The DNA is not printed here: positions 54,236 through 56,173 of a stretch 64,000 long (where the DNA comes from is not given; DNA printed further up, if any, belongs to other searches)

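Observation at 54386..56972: Vsr endonuclease fused in-frame to an m5C methyltransferase, followed by a coupled PD-(D/E)xK-like candidate restriction enzyme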

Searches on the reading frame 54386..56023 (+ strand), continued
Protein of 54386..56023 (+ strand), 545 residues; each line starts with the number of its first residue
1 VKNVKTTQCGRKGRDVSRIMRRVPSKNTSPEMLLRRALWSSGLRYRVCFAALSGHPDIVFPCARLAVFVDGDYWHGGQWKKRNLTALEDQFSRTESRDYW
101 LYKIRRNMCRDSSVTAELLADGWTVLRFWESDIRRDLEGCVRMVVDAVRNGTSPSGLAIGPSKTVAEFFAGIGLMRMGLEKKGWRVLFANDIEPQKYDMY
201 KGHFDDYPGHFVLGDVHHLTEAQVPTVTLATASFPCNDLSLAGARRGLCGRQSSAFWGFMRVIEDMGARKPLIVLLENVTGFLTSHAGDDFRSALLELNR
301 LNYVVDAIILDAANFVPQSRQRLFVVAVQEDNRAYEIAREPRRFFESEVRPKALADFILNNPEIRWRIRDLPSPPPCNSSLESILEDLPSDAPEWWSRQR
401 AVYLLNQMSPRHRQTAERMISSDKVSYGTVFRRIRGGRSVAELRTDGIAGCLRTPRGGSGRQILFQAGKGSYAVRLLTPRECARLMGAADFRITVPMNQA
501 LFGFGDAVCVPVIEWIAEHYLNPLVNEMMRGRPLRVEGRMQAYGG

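Call 98: find_encoding_contigs(protein=P0105, flank=3500, max_places=2)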
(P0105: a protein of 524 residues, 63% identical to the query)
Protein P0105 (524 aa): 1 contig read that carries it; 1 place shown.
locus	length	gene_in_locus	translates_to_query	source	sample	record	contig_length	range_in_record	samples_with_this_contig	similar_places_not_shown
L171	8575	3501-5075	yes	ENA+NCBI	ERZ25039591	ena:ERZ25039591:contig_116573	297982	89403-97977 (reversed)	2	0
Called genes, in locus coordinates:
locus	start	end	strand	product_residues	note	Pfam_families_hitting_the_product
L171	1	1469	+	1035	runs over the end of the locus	PF00317:Ribonuc_red_lgN, PF14890:Intein_splicing, PF05204:Hom_end (weak), PF14528:LAGLIDADG_3, PF02867:Ribonuc_red_lgC, PF14890:Intein_splicing (weak), PF14528:LAGLIDADG_3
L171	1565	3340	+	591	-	PF02867:Ribonuc_red_lgC, PF12637:TSCPD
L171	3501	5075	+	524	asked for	PF03852:Vsr, PF04480:DUF559 (faint), PF00145:DNA_methylase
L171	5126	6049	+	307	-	PF01497:Peripla_BP_2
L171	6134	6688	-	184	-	PF00072:Response_reg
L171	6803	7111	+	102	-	-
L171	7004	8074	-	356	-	PF13493:DUF4118, PF00989:PAS, PF08448:PAS_4 (faint), PF13426:PAS_9, PF00512:HisKA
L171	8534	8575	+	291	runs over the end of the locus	PF01435:Peptidase_M48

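Call 100: fold_search(model_id=the predicted structure, library=pdb)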
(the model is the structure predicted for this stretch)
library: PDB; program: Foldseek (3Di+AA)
matches with E <= 10: 1203; with E <= 0.001: 292
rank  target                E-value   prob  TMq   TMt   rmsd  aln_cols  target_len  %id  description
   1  2uyc_A                2.0e-17  1.00  0.43  0.68   6.3       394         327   21  HhaI DNA methyltransferase R163N mutant complex with 13mer GCGC-GMGC oligonucleotide and SAH (released 2008-05-27)
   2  2uz4_A                2.3e-17  1.00  0.43  0.69   6.5       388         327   22  HhaI DNA methyltransferase R165N mutant complex with 13mer GCGC-GMGC oligonucleotide and SAH (released 2008-06-03)
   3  1svu_B                1.5e-16  1.00  0.41  0.68   6.8       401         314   20  Structure of the Q237W mutant of HhaI DNA methyltransferase: an insight into protein-protein interactions (released 2004-06-29)
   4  1fjx_A                1.7e-16  1.00  0.44  0.70   7.1       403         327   21  STRUCTURE OF TERNARY COMPLEX OF HHAI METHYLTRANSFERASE MUTANT (T250G) IN COMPLEX WITH DNA AND ADOHCY (released 2000-12-15)
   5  2i9k_A                2.1e-16  1.00  0.44  0.69   7.2       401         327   21  Engineered Extrahelical Base Destabilization Enhances Sequence Discrimination of DNA Methyltransferase M.HhaI (released 2006-10-10)
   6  2zcj_A                2.3e-16  1.00  0.43  0.69   6.8       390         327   22  Ternary structure of the Glu119Gln M.HhaI, C5-Cytosine DNA methyltransferase, with unmodified DNA and AdoHcy (released 2007-12-04)
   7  2z6q_A                2.3e-16  1.00  0.42  0.68   7.2       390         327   21  Ternary structure of Arg165Ala M.HhaI C5-Cytosine DNA methyltransferase with unmodified DNA and AdoHcy (released 2007-08-28)
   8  2z6a_A                6.1e-16  1.00  0.43  0.68   6.9       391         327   21  S-Adenosyl-L-methionine-Dependent Methyl Transfer: Observable Precatalytic Intermediates during DNA Cytosine Methylati (released 2007-08-21)
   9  2z6u_A                8.6e-16  1.00  0.43  0.69   6.2       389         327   22  Ternary structure of the Glu119Ala M.HhaI, C5-Cytosine DNA methyltransferase, with unmodified DNA and AdoHcy (released 2007-11-20)
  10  2uyh_A                1.4e-15  1.00  0.42  0.66   7.5       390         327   21  HhaI DNA methyltransferase S87Q-Q237S mutant complex with 13mer GCGC- GMGC oligonucleotide and SAH (released 2008-05-27)
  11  1hmy                  6.4e-15  1.00  0.40  0.64   8.4       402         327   19  CRYSTAL STRUCTURE OF THE HHAI DNA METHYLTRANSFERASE COMPLEXED WITH S-ADENOSYL-L-METHIONINE (released 1993-10-31)
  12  5lod_A                1.6e-14  1.00  0.42  0.67   7.2       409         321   21  Crystal structure of HhaI DNA methyltransferase in APO form (released 2017-08-16)
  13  3ubt_A                4.2e-14  1.00  0.40  0.64   7.9       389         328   17  Crystal Structure of C71S Mutant of DNA Cytosine-5 Methyltransferase M.HaeIII Bound to DNA (released 2012-10-03)
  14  1dct_A                1.1e-13  1.00  0.38  0.61   8.8       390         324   18  DNA (CYTOSINE-5) METHYLASE FROM HAEIII COVALENTLY BOUND TO DNA (released 1995-09-15)
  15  3lx6_B                1.4e-13  1.00  0.41  0.60   9.9       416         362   23  Crystal structure of putative dna cytosine methylase from shigella flexneri 2a str. 2457T (released 2010-03-23)
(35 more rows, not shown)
